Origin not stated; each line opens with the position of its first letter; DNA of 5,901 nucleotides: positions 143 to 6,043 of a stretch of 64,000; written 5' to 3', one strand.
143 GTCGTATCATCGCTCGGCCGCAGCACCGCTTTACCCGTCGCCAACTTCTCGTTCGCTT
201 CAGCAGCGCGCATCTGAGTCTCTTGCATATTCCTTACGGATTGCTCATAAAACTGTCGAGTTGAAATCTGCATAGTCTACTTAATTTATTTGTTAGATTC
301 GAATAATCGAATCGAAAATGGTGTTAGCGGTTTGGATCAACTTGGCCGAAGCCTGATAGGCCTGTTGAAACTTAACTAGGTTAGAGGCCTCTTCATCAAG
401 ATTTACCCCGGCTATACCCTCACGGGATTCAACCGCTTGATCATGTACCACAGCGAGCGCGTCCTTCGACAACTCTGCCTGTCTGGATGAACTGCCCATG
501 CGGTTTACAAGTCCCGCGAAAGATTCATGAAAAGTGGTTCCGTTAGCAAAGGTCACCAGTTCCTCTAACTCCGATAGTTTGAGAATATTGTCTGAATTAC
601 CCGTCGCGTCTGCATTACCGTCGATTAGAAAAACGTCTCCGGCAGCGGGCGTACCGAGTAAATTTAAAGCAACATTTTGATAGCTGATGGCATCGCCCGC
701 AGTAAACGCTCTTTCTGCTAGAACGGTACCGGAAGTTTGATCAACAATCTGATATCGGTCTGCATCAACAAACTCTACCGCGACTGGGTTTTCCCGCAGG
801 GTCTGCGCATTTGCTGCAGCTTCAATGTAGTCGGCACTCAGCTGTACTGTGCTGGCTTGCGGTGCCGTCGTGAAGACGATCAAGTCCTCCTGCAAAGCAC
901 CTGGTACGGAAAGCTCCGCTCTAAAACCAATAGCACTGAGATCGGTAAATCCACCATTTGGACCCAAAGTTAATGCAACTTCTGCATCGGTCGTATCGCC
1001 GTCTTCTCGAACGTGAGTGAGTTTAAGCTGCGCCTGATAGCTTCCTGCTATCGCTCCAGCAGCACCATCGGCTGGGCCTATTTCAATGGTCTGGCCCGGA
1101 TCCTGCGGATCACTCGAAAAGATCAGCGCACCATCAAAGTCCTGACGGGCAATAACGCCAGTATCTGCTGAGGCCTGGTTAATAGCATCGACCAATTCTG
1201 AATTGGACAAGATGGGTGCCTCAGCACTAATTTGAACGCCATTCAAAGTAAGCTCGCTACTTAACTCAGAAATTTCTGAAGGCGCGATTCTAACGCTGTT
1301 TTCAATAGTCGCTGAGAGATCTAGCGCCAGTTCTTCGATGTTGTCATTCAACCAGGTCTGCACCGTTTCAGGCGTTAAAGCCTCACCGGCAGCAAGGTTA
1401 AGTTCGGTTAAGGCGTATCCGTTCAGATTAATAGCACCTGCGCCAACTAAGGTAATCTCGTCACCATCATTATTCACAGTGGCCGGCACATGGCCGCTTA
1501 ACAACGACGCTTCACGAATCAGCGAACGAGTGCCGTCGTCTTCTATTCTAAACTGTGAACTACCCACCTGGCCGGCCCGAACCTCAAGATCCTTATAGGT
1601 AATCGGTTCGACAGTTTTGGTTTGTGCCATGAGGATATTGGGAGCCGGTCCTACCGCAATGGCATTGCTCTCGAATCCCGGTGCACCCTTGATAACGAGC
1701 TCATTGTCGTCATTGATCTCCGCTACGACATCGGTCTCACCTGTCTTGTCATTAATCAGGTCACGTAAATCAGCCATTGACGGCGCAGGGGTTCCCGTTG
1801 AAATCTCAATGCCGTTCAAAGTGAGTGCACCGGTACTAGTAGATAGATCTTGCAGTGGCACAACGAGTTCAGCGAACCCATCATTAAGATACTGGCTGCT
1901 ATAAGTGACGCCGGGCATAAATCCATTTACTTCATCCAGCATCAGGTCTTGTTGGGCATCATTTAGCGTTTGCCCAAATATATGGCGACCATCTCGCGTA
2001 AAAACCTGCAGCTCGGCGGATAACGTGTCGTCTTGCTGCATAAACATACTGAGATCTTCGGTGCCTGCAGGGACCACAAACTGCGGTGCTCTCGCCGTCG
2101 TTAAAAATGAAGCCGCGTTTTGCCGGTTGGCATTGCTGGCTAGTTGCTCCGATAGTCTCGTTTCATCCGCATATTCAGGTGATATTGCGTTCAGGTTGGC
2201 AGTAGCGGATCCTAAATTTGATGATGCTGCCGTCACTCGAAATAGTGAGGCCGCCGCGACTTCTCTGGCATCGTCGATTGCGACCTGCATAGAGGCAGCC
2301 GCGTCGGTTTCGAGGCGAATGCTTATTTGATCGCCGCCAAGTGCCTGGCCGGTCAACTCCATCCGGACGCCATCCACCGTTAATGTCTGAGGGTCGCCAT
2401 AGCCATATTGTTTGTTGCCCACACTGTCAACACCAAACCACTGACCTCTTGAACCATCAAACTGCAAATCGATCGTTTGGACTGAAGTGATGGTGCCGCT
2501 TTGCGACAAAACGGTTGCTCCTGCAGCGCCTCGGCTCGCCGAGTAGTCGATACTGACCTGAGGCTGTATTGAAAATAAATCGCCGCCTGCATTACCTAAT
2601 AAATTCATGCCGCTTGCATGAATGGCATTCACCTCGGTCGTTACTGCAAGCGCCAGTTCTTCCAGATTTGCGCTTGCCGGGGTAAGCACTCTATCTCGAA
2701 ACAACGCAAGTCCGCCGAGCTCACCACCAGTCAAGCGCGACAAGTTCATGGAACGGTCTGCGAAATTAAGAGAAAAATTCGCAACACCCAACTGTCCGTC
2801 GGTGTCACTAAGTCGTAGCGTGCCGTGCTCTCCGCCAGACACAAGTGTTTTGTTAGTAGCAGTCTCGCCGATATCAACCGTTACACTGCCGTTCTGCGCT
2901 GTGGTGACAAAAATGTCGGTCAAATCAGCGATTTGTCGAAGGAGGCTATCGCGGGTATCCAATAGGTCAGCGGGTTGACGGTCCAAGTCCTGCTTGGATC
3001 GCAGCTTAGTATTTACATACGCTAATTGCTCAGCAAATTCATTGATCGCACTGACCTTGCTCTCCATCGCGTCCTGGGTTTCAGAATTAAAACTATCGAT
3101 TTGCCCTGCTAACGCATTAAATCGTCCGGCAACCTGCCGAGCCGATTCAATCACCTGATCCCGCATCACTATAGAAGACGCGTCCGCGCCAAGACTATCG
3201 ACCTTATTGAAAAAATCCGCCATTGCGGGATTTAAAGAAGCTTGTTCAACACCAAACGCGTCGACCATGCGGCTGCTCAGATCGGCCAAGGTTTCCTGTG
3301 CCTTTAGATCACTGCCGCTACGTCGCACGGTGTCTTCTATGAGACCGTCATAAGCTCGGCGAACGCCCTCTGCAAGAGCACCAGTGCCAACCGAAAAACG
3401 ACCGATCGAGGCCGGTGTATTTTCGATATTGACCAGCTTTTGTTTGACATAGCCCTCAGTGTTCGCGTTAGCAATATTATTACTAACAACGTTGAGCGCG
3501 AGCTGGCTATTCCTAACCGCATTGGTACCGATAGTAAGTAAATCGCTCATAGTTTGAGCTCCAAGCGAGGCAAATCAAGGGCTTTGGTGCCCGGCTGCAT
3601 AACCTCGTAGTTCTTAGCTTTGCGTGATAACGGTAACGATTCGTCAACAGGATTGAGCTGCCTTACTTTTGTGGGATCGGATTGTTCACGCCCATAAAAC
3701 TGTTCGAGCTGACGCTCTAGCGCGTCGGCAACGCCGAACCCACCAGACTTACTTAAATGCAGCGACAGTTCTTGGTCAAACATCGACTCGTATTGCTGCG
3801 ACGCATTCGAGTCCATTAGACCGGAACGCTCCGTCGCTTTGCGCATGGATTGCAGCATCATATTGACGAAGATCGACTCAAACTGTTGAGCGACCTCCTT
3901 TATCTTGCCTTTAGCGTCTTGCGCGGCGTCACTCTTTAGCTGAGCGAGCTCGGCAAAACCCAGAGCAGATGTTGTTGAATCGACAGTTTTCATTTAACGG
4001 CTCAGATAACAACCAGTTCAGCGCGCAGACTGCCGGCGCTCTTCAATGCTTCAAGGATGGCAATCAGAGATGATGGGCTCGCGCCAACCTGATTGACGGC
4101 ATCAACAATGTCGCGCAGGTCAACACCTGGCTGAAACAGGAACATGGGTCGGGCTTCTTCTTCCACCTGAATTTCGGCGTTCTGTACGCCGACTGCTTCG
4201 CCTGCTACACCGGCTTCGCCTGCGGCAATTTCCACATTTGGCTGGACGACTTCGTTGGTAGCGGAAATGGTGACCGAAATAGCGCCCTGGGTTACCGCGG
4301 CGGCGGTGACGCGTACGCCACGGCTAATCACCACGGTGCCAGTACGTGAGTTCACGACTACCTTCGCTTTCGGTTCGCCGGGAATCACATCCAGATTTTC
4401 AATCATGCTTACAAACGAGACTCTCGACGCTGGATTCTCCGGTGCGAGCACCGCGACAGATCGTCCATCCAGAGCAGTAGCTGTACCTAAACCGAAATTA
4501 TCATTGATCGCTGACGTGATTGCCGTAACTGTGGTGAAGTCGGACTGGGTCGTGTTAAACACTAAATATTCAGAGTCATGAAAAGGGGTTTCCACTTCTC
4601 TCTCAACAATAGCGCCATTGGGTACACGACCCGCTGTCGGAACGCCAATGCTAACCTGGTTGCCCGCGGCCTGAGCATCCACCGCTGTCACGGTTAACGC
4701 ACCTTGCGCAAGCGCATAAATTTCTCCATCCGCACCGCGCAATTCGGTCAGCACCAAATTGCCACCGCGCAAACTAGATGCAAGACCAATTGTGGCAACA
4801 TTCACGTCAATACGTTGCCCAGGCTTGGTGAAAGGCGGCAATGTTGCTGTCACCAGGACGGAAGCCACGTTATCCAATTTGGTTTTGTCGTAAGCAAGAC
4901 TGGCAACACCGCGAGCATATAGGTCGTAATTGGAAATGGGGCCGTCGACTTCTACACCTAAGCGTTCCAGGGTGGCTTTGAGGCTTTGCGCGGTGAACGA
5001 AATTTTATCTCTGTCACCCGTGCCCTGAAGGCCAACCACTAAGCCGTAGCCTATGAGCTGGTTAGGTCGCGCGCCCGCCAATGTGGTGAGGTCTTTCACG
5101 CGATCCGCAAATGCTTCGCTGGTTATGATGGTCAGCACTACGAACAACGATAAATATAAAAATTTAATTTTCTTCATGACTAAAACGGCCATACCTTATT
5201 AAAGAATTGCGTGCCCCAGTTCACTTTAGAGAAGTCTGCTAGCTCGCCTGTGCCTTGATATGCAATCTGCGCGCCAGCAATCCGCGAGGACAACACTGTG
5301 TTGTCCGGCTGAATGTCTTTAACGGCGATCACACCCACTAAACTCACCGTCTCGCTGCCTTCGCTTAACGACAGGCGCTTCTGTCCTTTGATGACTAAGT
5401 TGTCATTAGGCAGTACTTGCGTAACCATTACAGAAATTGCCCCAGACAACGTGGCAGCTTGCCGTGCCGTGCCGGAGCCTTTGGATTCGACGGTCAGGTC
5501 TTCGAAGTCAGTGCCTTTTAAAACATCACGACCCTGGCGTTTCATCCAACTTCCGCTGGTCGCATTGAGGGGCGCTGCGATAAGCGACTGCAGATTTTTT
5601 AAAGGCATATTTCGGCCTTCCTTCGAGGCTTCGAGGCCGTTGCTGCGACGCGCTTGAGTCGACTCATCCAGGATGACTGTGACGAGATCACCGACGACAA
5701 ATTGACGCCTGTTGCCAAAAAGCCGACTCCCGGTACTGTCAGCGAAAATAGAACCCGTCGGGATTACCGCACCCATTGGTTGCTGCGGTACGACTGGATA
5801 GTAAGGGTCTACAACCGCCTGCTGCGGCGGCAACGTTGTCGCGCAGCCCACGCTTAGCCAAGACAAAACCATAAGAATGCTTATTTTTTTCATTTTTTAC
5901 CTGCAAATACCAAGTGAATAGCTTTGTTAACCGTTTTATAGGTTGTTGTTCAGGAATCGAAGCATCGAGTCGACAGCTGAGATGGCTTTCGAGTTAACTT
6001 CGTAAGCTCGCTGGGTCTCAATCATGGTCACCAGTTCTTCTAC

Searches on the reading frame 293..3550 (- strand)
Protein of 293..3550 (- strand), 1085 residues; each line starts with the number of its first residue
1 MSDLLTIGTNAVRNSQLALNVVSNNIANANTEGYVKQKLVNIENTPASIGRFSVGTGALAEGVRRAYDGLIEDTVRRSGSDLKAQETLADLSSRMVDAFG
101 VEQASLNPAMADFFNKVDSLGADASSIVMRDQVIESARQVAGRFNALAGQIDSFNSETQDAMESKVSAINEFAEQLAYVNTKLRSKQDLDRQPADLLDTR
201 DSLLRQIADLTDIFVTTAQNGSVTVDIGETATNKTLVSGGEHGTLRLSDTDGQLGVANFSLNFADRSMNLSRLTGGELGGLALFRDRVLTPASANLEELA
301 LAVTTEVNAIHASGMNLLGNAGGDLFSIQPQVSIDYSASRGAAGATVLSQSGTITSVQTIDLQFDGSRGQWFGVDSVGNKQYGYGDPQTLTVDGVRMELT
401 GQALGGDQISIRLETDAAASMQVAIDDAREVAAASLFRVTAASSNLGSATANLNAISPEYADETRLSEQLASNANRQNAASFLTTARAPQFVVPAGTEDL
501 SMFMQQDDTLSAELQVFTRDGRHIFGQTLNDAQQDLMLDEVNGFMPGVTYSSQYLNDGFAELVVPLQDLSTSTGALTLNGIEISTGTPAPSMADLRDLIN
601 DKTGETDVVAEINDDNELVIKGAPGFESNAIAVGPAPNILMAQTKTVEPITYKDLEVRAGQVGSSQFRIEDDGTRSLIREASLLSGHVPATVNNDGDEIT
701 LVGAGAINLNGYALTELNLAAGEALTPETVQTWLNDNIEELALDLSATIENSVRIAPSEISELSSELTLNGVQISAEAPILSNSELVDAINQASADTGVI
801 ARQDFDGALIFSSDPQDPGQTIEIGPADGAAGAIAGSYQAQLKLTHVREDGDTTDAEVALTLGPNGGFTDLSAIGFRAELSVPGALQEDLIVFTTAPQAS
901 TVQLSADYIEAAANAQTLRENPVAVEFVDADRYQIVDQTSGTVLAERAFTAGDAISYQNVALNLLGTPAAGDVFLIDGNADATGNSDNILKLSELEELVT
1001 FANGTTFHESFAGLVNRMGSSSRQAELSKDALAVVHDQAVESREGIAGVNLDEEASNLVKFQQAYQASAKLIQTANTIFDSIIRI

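Call 5: search_protein_families(library=ncbifam, proteins=[window:293-3550:-])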
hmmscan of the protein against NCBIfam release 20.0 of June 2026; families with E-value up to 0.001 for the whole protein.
window:293-3550:- (1085 aa): 9 families
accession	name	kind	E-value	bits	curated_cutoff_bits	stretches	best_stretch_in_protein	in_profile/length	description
TIGR02492.1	flgK_ends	equivalog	3.7e-80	270.4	170.75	2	4-326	2-321/437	flagellar hook-associated protein FlgK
NF004241.1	PRK05682.1-5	equivalog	1.3e-08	34.4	469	1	10-39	10-39/446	flagellar hook protein FlgE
NF004238.1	PRK05682.1-1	equivalog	8.1e-07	28.7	400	1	1035-1085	367-413/414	flagellar hook protein FlgE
NF009278.1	PRK12636.1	equivalog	3.4e-06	26.8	350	1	7-39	7-39/263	flagellar basal body rod protein FlgG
TIGR02488.1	flgG_G_neg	equivalog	3.5e-06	26.7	252.75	0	8-38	5-35/259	flagellar basal-body rod protein FlgG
TIGR03506.1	FlgEFG_subfam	subfamily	1.3e-05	25.1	70.25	1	5-62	3-61/351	flagellar hook-basal body complex protein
TIGR01396.1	FlgB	equivalog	2.2e-05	24.7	59.05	0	14-39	14-39/131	flagellar basal body rod protein FlgB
TIGR02490.1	flgF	equivalog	0.00043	19.9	178.5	0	9-39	5-35/218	flagellar basal-body rod protein FlgF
NF009275.1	PRK12632.1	equivalog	0.00061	20.2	170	0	4-46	7-48/130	flagellar basal body rod protein FlgC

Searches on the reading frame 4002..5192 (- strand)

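Call 5: search_protein_families(library=ncbifam, proteins=[window:4002-5192:-])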
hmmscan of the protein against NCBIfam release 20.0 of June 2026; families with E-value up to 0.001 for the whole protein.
window:4002-5192:- (396 aa): 3 families
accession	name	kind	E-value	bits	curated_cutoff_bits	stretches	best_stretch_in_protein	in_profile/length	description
NF003676.1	PRK05303.1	subfamily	2.3e-114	381.9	300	1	32-396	1-344/344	flagellar basal body P-ring protein FlgI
NF009430.1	PRK12789.1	equivalog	2.7e-93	312.6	557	1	29-395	5-349/350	flagellar basal body P-ring protein FlgI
NF009348.0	PRK12706.1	equivalog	0.00062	19.3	444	0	32-167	42-158/328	flagellar basal body P-ring protein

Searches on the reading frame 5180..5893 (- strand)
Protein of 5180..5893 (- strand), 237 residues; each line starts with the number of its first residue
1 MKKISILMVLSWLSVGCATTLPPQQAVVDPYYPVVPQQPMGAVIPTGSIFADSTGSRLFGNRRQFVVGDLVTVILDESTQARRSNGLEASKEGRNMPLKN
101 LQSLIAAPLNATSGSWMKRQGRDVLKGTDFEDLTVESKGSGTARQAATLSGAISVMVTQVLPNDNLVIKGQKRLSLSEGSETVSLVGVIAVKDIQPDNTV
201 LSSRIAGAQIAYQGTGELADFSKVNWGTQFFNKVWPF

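Call 5: search_protein_families(library=ncbifam, proteins=[window:5180-5893:-])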
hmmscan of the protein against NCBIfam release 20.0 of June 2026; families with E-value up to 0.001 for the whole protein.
window:5180-5893:- (237 aa): 13 families
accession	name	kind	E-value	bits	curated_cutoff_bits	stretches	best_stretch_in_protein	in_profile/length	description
NF001304.0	PRK00249.1-4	equivalog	3e-50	171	247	1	4-237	4-228/228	flagellar basal body L-ring protein FlgH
NF009338.1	PRK12698.1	equivalog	7e-48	163.4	303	1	12-237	5-218/218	flagellar basal body L-ring protein FlgH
NF001301.1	PRK00249.1-1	equivalog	1.7e-46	158.7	280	1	6-233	4-224/224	flagellar basal body L-ring protein FlgH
NF009072.1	PRK12407.1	equivalog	5.4e-34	117.8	323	1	8-233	7-215/220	flagellar basal body L-ring protein FlgH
NF009337.1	PRK12697.1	equivalog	2.8e-31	108.6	380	1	13-237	8-215/215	flagellar basal body L-ring protein FlgH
NF009336.0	PRK12696.1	equivalog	6.8e-31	107.6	303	1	2-237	3-238/238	flagellar basal body L-ring protein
NF001302.0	PRK00249.1-2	equivalog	4.9e-30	104.9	410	1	32-232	68-257/260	flagellar basal body L-ring protein FlgH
NF009340.0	PRK12700.1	equivalog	5.2e-30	104.6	414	1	4-237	9-230/230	flagellar basal body L-ring protein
NF001305.1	PRK00249.1-5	equivalog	1e-25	90.7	255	1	43-237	53-239/239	flagellar basal body L-ring protein FlgH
NF009341.0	PRK12701.1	equivalog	1.6e-25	90.3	480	1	11-226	13-218/230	flagellar basal body L-ring protein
NF001303.0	PRK00249.1-3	equivalog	2.4e-25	89.3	288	1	6-237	8-238/238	flagellar basal body L-ring protein FlgH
NF009339.0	PRK12699.1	equivalog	1.3e-24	86.9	375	1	9-237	25-246/246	flagellar basal body L-ring protein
NF009429.1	PRK12788.1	equivalog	8e-17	61.4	380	1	56-237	63-231/231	flagellar basal body L-ring protein FlgH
